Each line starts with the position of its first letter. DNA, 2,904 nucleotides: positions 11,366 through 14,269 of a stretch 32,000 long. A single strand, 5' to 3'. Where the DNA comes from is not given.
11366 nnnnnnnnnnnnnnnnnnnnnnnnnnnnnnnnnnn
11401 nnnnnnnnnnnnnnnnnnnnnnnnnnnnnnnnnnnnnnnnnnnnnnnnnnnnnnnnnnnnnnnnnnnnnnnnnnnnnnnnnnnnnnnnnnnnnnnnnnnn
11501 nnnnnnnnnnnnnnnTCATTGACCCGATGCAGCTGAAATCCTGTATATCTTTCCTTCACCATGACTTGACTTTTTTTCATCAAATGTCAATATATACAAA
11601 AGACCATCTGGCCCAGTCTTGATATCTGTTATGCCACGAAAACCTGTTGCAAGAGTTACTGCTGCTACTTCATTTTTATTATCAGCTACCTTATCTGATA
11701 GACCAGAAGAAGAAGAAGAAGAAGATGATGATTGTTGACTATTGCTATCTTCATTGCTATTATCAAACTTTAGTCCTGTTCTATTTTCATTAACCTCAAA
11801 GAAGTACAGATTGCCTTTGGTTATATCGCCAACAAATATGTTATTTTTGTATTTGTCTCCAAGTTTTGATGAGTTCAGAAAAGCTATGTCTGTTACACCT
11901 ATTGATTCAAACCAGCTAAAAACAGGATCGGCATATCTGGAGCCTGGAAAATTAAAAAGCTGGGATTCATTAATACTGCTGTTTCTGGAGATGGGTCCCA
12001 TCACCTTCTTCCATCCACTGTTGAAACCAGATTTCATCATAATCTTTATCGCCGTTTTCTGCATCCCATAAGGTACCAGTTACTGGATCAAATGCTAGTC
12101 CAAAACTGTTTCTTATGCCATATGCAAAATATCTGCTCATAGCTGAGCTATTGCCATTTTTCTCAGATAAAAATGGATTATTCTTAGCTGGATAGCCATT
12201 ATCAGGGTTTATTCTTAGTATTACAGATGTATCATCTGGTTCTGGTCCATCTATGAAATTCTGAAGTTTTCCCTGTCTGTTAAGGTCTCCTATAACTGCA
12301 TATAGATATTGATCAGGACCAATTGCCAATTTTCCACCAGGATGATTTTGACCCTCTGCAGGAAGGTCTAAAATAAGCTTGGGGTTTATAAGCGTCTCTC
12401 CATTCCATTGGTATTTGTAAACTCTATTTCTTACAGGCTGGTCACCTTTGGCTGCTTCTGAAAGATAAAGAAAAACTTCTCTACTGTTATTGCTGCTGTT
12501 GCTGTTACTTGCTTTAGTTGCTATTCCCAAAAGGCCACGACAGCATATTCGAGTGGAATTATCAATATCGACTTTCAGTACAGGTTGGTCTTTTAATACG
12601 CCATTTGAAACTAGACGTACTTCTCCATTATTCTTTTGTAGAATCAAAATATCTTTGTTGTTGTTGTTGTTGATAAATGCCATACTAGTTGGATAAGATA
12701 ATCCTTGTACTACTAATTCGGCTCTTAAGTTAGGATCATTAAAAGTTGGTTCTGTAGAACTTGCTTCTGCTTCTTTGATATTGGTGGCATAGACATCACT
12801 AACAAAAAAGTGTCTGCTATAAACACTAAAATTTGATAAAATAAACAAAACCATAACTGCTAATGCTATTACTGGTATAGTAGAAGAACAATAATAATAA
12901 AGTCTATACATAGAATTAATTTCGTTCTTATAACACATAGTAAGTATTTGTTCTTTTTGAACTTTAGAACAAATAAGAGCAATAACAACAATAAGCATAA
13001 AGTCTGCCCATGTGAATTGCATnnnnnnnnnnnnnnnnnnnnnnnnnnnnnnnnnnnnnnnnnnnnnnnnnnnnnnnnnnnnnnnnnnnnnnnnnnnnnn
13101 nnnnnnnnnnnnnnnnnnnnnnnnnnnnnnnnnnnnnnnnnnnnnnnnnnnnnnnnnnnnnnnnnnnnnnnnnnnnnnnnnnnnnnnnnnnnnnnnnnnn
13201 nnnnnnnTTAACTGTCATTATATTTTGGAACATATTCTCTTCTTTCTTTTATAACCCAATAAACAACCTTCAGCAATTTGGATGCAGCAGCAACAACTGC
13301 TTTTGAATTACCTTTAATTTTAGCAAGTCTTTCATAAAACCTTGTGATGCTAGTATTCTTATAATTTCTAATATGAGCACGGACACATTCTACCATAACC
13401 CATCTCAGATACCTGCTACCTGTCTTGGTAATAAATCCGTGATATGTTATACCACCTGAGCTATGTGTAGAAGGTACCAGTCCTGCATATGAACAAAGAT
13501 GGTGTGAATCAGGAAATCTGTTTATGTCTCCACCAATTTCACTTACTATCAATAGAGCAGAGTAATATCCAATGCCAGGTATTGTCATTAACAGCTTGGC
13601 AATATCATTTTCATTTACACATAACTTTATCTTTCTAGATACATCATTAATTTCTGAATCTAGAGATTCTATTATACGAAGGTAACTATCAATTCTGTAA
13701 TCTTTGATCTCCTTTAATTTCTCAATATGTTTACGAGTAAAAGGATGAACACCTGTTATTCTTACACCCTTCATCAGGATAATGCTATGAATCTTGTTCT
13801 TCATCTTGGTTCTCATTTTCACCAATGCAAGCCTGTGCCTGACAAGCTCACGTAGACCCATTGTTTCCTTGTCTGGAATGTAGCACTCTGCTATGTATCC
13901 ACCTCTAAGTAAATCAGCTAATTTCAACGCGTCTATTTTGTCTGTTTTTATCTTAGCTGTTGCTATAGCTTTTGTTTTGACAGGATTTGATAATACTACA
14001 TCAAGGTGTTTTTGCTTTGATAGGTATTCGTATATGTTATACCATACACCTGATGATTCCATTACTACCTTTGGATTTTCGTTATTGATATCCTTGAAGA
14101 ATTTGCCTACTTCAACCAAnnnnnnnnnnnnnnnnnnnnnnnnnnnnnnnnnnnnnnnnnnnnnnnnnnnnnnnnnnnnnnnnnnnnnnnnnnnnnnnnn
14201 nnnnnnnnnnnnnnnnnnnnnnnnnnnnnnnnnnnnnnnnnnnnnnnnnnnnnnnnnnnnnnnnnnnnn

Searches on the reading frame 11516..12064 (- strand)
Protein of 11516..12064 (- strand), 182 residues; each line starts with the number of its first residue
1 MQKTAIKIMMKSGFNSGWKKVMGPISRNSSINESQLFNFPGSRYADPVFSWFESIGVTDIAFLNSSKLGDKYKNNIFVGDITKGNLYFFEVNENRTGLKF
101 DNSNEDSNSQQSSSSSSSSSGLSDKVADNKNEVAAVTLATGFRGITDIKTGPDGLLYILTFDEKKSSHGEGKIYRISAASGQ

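Call 31: search_protein_families(library=pfam, proteins=[window:11516-12064:-], max_evalue=0.01)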
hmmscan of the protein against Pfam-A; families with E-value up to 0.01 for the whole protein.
window:11516-12064:- (182 aa): 1 family
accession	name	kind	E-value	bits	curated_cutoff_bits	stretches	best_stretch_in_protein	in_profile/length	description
PF07995.17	GSDH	-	9.6e-08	32.1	25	1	10-163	211-326/332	Glucose / Sorbosone dehydrogenase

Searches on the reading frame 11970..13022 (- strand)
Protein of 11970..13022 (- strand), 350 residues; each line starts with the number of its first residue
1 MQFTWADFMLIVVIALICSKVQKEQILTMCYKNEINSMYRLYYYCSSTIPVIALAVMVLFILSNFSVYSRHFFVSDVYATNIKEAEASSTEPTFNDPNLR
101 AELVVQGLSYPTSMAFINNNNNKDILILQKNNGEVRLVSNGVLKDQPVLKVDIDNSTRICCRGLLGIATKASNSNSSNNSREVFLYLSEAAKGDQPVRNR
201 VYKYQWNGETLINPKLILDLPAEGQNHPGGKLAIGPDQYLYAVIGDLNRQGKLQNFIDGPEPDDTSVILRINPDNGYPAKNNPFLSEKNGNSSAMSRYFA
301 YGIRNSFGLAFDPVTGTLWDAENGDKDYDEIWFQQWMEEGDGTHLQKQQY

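Call 32: search_protein_families(library=pfam, proteins=[window:11970-13022:-], max_evalue=0.01)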
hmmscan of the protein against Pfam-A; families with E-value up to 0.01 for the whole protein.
window:11970-13022:- (350 aa): 1 family
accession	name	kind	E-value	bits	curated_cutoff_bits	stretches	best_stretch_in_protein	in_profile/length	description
PF07995.17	GSDH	-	5e-27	95.5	25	1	108-331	1-208/332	Glucose / Sorbosone dehydrogenase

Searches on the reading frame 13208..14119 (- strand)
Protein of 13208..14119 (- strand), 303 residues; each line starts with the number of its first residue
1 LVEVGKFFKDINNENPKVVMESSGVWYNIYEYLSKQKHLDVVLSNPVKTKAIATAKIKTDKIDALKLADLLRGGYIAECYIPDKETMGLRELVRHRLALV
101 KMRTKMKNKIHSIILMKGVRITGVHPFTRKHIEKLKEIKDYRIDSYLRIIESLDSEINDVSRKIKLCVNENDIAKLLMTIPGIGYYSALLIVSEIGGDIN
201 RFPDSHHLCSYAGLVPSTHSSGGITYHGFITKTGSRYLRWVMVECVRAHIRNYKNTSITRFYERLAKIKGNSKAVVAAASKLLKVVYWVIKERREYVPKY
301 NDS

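Call 32: search_protein_families(library=pfam, proteins=[window:13208-14119:-], max_evalue=0.01)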
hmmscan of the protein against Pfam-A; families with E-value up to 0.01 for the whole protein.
window:13208-14119:- (303 aa): 3 families
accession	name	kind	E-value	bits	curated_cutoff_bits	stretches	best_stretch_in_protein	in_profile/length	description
PF02371.22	Transposase_20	-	9.1e-24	84.1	21.3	1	174-261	1-85/87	Transposase IS116/IS110/IS902 family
PF01548.23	DEDD_Tnp_IS110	-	2.5e-18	66.8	29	1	12-113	44-149/155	Transposase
PF06861.16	BALF1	-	0.0027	17.9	25.8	1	40-150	9-114/184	BALF1 protein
